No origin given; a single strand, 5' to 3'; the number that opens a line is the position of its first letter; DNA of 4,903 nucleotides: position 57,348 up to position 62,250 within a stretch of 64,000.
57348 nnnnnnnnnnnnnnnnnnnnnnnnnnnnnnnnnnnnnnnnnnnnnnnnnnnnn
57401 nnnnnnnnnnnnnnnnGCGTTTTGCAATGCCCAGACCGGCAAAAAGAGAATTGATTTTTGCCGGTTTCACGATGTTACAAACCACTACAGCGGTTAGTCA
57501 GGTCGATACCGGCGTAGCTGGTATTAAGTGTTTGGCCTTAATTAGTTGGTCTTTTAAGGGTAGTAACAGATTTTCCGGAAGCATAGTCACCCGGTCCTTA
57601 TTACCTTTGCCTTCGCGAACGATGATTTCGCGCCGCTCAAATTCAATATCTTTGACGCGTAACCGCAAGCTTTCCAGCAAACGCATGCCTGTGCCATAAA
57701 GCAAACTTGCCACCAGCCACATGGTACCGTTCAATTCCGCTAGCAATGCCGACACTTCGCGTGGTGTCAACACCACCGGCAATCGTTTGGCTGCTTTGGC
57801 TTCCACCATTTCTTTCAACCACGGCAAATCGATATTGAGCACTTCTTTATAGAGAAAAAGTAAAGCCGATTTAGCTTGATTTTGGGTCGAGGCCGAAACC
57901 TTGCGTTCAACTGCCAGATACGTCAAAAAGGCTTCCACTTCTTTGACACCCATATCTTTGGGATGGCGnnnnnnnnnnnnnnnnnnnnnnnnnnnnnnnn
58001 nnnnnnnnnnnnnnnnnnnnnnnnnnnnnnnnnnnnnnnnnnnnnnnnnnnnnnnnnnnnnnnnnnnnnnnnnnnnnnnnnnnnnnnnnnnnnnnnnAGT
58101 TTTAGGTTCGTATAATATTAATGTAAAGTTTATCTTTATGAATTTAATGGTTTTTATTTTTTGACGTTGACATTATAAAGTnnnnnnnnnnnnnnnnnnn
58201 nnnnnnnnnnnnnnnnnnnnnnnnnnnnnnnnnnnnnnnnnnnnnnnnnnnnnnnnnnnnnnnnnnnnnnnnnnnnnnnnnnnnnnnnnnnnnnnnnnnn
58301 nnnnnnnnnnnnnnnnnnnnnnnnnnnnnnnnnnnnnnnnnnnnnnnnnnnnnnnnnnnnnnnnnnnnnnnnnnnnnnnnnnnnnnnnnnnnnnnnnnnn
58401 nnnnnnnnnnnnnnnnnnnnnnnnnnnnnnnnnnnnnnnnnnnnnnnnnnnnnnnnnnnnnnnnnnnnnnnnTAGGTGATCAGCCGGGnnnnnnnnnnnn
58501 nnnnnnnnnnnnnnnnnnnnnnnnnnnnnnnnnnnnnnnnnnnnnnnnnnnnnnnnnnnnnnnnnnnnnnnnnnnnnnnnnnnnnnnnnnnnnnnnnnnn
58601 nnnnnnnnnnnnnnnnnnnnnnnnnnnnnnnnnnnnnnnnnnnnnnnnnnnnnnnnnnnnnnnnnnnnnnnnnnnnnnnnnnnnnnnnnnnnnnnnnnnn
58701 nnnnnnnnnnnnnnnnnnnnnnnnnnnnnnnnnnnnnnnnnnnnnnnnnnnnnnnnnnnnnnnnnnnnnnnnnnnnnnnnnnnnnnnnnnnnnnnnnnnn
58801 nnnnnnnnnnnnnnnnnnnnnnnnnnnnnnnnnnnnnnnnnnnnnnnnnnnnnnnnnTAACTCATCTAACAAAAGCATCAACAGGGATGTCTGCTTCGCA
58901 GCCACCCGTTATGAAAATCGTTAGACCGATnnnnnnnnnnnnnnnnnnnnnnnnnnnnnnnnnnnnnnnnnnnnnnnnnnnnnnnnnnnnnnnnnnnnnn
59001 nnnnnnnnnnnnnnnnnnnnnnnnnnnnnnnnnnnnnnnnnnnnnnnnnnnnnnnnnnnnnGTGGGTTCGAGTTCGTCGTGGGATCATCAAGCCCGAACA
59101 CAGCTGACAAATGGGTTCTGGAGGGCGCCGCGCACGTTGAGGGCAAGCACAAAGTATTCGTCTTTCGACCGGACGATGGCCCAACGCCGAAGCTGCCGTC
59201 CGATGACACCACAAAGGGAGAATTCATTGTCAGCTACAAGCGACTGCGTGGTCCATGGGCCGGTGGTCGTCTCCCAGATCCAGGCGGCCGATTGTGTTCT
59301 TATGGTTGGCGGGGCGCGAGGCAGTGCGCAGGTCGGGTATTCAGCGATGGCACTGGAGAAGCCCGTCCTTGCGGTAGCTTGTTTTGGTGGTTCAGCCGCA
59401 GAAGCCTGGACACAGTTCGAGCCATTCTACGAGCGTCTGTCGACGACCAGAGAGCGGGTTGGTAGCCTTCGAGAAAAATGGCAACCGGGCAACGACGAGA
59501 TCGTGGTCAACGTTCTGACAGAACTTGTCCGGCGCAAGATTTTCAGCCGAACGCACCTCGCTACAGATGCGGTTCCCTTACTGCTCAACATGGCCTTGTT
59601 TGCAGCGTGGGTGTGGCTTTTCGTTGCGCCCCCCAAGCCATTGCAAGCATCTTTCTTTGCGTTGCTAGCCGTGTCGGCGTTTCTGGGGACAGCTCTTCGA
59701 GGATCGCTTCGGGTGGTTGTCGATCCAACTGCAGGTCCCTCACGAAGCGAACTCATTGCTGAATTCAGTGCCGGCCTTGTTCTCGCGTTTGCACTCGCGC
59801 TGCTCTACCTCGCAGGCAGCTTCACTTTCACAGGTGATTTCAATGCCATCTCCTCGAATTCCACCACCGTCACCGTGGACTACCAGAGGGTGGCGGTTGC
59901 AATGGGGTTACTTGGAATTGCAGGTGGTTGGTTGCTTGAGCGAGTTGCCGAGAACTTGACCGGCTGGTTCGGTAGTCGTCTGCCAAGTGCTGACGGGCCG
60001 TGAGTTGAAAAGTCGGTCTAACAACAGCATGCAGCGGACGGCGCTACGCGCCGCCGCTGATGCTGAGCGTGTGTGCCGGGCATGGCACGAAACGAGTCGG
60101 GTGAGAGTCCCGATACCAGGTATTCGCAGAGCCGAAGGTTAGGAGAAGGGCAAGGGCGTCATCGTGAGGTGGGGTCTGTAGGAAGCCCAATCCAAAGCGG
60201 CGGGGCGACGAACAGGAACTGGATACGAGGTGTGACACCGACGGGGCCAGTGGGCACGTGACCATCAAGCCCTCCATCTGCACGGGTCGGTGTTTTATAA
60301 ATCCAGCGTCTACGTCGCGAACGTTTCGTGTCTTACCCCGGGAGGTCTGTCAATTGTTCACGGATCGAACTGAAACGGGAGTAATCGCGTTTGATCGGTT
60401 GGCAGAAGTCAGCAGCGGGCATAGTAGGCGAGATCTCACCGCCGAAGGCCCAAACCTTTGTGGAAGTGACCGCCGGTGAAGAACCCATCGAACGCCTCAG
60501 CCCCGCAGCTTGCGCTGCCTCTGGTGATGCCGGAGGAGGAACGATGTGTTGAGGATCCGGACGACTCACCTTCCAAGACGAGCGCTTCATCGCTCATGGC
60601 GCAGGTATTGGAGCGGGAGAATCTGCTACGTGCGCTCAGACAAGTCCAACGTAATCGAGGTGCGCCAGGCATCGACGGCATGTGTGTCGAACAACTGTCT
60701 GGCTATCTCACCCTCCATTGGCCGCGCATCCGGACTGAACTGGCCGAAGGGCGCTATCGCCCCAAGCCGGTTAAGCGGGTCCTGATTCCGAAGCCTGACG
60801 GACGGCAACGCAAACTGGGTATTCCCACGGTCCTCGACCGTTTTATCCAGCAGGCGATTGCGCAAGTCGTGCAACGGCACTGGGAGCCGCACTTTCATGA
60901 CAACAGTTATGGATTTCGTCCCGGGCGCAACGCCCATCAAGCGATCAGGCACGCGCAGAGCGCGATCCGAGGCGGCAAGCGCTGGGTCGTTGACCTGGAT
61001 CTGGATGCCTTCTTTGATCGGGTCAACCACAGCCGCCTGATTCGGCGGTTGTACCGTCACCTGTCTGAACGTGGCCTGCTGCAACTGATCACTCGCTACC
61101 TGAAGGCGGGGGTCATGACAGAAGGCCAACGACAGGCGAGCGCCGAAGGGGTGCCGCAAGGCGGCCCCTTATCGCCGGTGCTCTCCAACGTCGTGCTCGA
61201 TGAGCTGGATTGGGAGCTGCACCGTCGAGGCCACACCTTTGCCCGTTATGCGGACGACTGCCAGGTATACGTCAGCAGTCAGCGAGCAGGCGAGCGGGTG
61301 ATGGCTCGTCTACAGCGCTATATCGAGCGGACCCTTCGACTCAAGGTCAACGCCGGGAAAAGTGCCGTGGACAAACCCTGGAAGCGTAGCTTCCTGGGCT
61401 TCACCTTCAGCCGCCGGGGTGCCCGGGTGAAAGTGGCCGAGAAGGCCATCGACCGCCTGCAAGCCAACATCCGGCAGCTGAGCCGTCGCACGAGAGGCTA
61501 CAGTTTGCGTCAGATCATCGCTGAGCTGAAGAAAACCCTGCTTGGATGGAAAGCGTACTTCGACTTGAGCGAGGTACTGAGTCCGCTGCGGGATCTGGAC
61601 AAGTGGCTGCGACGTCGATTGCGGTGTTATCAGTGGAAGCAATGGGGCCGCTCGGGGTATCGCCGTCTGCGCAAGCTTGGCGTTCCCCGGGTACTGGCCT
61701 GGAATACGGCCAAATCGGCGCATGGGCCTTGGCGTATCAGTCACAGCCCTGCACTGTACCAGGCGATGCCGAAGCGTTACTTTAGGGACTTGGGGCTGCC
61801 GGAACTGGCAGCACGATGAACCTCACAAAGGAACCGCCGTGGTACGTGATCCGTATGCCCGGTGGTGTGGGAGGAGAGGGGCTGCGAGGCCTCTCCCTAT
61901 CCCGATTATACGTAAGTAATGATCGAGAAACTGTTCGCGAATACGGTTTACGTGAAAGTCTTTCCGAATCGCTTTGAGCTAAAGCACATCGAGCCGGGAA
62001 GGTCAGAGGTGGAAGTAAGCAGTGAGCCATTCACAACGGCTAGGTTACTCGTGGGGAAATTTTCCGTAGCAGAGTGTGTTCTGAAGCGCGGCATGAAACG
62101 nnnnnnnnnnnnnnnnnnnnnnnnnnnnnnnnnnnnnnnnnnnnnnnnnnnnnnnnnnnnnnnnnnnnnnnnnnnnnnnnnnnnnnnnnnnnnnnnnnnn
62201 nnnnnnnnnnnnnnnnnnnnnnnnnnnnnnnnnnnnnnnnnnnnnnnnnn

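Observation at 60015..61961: Group II (class C-like) intron inserted after an attC stem-loop, apparently in the sense orientation of the cassettes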

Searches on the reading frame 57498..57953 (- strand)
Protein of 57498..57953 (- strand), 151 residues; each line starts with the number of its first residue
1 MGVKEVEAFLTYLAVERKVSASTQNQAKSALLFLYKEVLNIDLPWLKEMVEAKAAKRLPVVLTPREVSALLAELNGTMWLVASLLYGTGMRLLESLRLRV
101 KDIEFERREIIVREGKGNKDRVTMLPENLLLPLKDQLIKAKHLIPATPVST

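Call 5: search_protein_families(library=pfam, proteins=[window:57498-57953:-], max_evalue=0.01)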
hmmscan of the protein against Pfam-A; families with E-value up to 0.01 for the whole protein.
window:57498-57953:- (151 aa): 2 families
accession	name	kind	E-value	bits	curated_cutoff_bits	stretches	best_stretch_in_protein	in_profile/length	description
PF13495.12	Phage_int_SAM_4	-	1.1e-13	51.8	27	1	1-44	41-84/85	Phage integrase, N-terminal SAM-like domain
PF00589.27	Phage_integrase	-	1.4e-13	51.4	27.1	1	61-140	2-86/172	Phage integrase family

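Call 66: search_protein_families(library=ncbifam, proteins=[window:57498-57953:-], max_evalue=0.001)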
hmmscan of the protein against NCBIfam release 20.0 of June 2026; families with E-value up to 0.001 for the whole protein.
window:57498-57953:- (151 aa): 8 families
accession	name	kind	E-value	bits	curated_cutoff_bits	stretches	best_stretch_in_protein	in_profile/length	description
TIGR02249.1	integrase_gron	subfamily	4.3e-55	187.3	265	1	1-143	41-183/315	integron integrase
NF011946.0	PRK15417.1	equivalog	3.3e-49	167.9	435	1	2-141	57-196/337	integron integrase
NF040815.2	recomb_XerA_Arch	equivalog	2.7e-20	73.1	220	1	4-140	41-175/263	site-specific tyrosine recombinase/integron integrase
TIGR02224.1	recomb_XerC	equivalog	6.5e-14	52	335.15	1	46-130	91-181/295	tyrosine recombinase XerC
NF001399.0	PRK00283.1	subfamily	1.7e-13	50.5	279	1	4-130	54-187/300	tyrosine recombinase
TIGR02225.1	recomb_XerD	equivalog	8.8e-13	48.2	329.6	1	5-140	45-187/290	site-specific tyrosine recombinase XerD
NF002331.0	PRK01287.1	subfamily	4.7e-11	42.3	371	1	22-131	98-217/365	site-specific tyrosine recombinase XerC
NF003462.0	PRK05084.1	equivalog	0.00014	20.7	267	1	81-124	200-243/360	tyrosine recombinase XerS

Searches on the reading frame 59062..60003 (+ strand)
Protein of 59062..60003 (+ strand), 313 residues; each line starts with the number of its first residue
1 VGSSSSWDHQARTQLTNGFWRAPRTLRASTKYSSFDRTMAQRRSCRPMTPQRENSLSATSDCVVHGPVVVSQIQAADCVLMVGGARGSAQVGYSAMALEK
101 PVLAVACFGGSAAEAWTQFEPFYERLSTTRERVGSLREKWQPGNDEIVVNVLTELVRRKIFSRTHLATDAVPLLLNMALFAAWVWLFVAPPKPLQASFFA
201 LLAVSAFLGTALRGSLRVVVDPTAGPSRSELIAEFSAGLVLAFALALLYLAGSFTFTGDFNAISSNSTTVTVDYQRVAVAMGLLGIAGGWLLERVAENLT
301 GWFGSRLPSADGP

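Call 5: search_protein_families(library=pfam, proteins=[window:59062-60003:+], max_evalue=0.01)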
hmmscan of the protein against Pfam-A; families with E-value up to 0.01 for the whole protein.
window:59062-60003:+ (313 aa): 0 families

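Call 49: find_encoding_contigs(protein=window:59062-60003:+, flank=4000, max_places=10)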
Protein window:59062-60003:+ (313 aa): no gene with exactly this product is on record in the collection.

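Call 66: search_protein_families(library=ncbifam, proteins=[window:59062-60003:+], max_evalue=0.001)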
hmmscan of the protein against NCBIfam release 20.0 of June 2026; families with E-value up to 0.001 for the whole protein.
window:59062-60003:+ (313 aa): 0 families

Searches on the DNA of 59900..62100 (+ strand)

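Call 4: search_rna_families(source=window, start=59900, end=62100, threshold=evalue, max_evalue=10, show_alignments=6)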
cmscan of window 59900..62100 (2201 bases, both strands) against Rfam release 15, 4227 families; matches with E-value up to 10: 6.
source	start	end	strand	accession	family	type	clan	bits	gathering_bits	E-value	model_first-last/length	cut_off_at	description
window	60158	60331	+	RF02001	group-II-D1D4-3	Intron;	CL00102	120.3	32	1.3e-25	1-170/170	no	Group II catalytic intron D1-D4-3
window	60370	60450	+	RF01998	group-II-D1D4-1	Intron;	CL00102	46.6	35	1e-06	1-84/84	no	Group II catalytic intron D1-D4-1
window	61832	61906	+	RF00029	Intron_gpII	Intron;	-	24.2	40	0.057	1-77/77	no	Group II catalytic intron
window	60017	60070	-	RF01543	TB11Cs5H2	Gene; snRNA; snoRNA; HACA-box;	-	18.6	47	0.84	1-68/68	no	Trypanosomatid snoRNA TB11Cs5H2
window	61138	61185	+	RF02802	PyrR204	Gene; snRNA; snoRNA; HACA-box;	-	15.9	71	7.4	1-57/57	no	Pyrobaculum sRNA 204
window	60029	60093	-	RF02791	CcsR1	Gene; sRNA;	-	15.1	65.3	2.1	1-83/83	no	Conserved CCUCCUCCC motif stress-induced RNA 1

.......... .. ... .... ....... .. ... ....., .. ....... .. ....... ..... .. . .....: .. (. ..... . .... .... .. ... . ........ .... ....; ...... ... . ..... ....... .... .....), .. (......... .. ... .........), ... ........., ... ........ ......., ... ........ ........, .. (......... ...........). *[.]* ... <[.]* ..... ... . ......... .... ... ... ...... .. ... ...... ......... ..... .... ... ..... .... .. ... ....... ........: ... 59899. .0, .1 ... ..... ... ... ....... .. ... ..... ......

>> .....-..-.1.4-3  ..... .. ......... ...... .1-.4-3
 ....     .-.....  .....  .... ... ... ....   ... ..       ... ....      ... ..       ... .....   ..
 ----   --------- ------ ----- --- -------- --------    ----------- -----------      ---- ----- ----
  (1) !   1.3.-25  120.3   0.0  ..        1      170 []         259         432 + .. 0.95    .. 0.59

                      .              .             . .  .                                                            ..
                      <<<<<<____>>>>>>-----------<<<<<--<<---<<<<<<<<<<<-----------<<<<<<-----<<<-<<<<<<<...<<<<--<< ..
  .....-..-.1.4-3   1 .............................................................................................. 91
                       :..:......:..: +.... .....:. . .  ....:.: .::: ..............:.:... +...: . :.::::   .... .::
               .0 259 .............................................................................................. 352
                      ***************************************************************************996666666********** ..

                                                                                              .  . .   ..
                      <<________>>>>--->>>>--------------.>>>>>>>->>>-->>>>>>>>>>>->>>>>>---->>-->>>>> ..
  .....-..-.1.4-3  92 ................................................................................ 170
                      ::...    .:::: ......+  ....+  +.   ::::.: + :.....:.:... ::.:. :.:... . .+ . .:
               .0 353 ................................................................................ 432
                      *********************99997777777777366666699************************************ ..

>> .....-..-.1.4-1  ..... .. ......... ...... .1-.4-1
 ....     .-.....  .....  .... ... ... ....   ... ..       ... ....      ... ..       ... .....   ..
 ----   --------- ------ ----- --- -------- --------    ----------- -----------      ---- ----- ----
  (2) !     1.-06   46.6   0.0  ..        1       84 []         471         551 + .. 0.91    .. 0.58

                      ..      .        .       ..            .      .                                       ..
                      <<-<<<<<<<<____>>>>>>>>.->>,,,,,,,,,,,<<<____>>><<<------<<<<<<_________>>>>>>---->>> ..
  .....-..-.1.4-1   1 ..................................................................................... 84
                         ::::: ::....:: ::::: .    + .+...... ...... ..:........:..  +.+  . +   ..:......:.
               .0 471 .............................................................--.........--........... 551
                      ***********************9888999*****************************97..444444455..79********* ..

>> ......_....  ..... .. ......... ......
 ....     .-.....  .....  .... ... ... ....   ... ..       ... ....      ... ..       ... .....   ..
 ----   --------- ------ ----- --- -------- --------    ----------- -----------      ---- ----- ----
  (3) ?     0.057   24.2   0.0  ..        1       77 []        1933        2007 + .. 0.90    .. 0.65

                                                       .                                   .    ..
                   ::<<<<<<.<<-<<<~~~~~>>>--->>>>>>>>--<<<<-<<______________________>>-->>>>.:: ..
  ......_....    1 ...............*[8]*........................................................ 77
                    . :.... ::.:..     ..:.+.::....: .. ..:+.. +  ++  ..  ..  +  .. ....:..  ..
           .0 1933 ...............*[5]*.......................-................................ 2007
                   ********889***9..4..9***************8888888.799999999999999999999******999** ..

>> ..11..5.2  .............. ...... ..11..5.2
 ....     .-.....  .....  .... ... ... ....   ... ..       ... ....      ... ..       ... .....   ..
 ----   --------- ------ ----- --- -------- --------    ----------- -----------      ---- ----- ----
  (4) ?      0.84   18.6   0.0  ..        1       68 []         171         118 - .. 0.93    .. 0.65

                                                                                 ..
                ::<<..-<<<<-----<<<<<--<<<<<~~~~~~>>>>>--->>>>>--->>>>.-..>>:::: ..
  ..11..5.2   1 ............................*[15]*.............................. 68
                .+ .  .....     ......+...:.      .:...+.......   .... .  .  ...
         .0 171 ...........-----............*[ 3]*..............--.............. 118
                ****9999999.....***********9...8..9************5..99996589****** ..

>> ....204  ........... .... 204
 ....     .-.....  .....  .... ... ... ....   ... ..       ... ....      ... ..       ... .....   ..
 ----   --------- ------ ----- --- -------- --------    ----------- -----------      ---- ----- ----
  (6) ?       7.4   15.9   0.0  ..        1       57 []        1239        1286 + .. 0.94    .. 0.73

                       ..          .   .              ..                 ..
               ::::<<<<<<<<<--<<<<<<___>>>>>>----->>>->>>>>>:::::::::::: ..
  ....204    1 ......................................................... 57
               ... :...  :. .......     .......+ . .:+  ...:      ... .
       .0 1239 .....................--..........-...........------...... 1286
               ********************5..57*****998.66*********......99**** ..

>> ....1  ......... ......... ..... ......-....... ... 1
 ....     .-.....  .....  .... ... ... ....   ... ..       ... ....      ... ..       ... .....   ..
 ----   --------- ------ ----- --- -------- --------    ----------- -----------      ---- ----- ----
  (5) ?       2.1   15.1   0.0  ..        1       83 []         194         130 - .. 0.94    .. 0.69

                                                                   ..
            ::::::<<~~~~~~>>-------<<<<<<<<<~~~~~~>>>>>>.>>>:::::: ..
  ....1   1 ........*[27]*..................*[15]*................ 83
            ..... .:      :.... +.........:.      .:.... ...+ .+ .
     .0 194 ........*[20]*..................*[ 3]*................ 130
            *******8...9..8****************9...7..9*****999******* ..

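Call 38: search_dna_similar(query=L082:2900-3460:+, collection=plasmids, mode=near, max_rows=60, rows=spread)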
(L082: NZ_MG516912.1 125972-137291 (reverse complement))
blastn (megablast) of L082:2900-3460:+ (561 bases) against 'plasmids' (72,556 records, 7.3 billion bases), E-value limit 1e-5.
Records with a match: 549; places in all: 607; records where one place covers at least 80% of the query: 294.
Best place of each record, by identity: >=99% 198; 95-99% 19; 90-95% 255; 80-90% 77.
By first word of the organism name: Enterobacter 126; Klebsiella 118; Escherichia 84; Pseudomonas 57; Acinetobacter 31; Citrobacter 30; Salmonella 30; Providencia 12; Serratia 12; Shewanella 7; and 15 more.
By predicted mobility (MOB-suite, as given by PLSDB): conjugative 429; non-mobilizable 74; mobilizable 46.
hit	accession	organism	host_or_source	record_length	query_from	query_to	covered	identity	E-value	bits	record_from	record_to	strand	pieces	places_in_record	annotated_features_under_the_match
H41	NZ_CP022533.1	Enterobacter hormaechei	Homo sapiens,endotracheal tube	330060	1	561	100%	100.0%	0e+0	1037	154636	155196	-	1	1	subclass B1 metallo-beta-lactamase IMP-4 | blaIMP-4: subclass B1 metallo-beta-lactamase IMP-4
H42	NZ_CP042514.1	Serratia marcescens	Whole organism,Ensuite 7/8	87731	1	561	100%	100.0%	0e+0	1037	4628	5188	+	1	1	subclass B1 metallo-beta-lactamase IMP-4 | blaIMP-4: subclass B1 metallo-beta-lactamase IMP-4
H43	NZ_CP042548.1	Klebsiella michiganensis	Homo sapiens,Whole organism,clinical ...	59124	1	561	100%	100.0%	0e+0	1037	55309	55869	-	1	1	subclass B1 metallo-beta-lactamase IMP-4 | blaIMP-4: subclass B1 metallo-beta-lactamase IMP-4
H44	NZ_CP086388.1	Escherichia coli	Chroicocephalus novaehollandiae,cell ...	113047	1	561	100%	100.0%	0e+0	1037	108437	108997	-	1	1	subclass B1 metallo-beta-lactamase IMP-4 | blaIMP-4: subclass B1 metallo-beta-lactamase IMP-4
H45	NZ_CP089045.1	Acinetobacter ursingii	Homo sapiens,Genome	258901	1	561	100%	100.0%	0e+0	1037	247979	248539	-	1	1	subclass B1 metallo-beta-lactamase IMP-4 | blaIMP-4: subclass B1 metallo-beta-lactamase IMP-4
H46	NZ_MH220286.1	Acinetobacter ursingii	Homo sapiens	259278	1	561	100%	100.0%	0e+0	1037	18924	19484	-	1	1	subclass B1 metallo-beta-lactamase IMP-4 | blaIMP-4: subclass B1 metallo-beta-lactamase IMP-4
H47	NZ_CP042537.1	Citrobacter freundii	Whole organism,Shower 3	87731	1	561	100%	100.0%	0e+0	1037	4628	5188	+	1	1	subclass B1 metallo-beta-lactamase IMP-4 | blaIMP-4: subclass B1 metallo-beta-lactamase IMP-4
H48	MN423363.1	Klebsiella pneumoniae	-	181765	1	561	100%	99.8%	0e+0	1031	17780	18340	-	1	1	Beta-lactamase | blaIMP-38: subclass B1 metallo-beta-lactamase IMP-38 | Ethidium bromide-methyl viologen resistance protein EmrE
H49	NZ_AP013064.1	Serratia marcescens SM39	-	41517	1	506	90%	92.3%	0e+0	713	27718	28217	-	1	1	subclass B1 metallo-beta-lactamase IMP-1 | blaIMP-1: subclass B1 metallo-beta-lactamase IMP-1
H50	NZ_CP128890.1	Escherichia coli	Homo sapiens,feces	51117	1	506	90%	92.3%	0e+0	713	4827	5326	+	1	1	subclass B1 metallo-beta-lactamase IMP-1 | blaIMP-1: subclass B1 metallo-beta-lactamase IMP-1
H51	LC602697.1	Escherichia coli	Homo sapiens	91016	1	503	90%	92.2%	0e+0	708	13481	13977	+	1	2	bla: beta-lactamase | blaIMP-1: subclass B1 metallo-beta-lactamase IMP-1 | streptomycin 3''-adenylyltransferase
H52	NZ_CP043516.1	Enterobacter kobei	Homo sapiens,pure culture,screening swab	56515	1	502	89%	92.4%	0e+0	712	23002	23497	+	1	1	subclass B1 metallo-beta-lactamase IMP-1 | blaIMP-1: subclass B1 metallo-beta-lactamase IMP-1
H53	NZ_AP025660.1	Escherichia coli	Homo sapiens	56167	1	503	90%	92.0%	0e+0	702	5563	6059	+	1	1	subclass B1 metallo-beta-lactamase IMP-6 | blaIMP-6: subclass B1 metallo-beta-lactamase IMP-6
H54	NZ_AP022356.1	Escherichia coli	Homo sapiens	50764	1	503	90%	92.0%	0e+0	702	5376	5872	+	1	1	subclass B1 metallo-beta-lactamase IMP-6 | blaIMP-6: subclass B1 metallo-beta-lactamase IMP-6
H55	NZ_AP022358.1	Klebsiella pneumoniae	Homo sapiens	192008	1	503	90%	92.0%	0e+0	702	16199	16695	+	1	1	subclass B1 metallo-beta-lactamase IMP-6 | blaIMP-6: subclass B1 metallo-beta-lactamase IMP-6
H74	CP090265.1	Escherichia coli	Homo sapiens,anal swab specimens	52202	1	377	67%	100.0%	0e+0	697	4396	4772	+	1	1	subclass B1 metallo-beta-lactamase IMP-4 | blaIMP-4: subclass B1 metallo-beta-lactamase IMP-4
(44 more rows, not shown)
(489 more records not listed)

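Call 39: get_annotated_region(hit=H74, flank=4500)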
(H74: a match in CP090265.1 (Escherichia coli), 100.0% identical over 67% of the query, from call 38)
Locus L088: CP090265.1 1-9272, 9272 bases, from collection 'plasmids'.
description: Escherichia coli strain E-T67-1 plasmid pE-T67-1-IMP-4, complete sequence
organism: Escherichia coli (NCBI taxid 562)
taxonomy: Bacteria; Pseudomonadota; Gammaproteobacteria; Enterobacterales; Enterobacteriaceae; Escherichia; Escherichia coli
host: -; source: Homo sapiens,anal swab specimens; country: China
typing (MOB-suite, as given by PLSDB): conjugative; replicon IncN; relaxase MOBF; mating-pair formation MPF_T
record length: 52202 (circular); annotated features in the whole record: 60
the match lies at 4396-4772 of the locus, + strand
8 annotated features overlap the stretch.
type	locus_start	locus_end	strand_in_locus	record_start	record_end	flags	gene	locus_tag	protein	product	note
CDS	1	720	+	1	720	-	-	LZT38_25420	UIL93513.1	replication initiation protein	-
CDS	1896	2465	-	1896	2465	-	-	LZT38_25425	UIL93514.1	recombinase family protein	-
CDS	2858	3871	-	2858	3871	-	intI1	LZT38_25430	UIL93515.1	class 1 integron integrase IntI1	-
CDS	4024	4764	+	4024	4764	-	-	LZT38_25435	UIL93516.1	subclass B1 metallo-beta-lactamase IMP-4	-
predicted_resistance_gene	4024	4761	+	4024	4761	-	blaIMP-4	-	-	subclass B1 metallo-beta-lactamase IMP-4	predicted by amrfinderplus; class BETA-LACTAM; identity 100.0%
CDS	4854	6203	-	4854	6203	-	ltrA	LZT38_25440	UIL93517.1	group II intron reverse transcriptase/maturase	-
CDS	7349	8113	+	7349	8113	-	-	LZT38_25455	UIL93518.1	IS6-like element IS6100 family transposase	-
CDS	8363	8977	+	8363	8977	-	-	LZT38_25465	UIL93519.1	recombinase family protein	-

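Call 74: search_rna_families(source=L036, threshold=gathering)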
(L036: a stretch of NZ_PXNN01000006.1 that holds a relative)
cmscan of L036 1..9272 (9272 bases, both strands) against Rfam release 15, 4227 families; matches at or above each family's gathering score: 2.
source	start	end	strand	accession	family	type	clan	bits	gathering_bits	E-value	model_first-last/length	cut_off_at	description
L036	3665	3839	+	RF02001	group-II-D1D4-3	Intron;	CL00102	106.2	32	1.5e-21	1-170/170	no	Group II catalytic intron D1-D4-3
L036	3877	3956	+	RF01998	group-II-D1D4-1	Intron;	CL00102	49.7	35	8.6e-07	1-84/84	no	Group II catalytic intron D1-D4-1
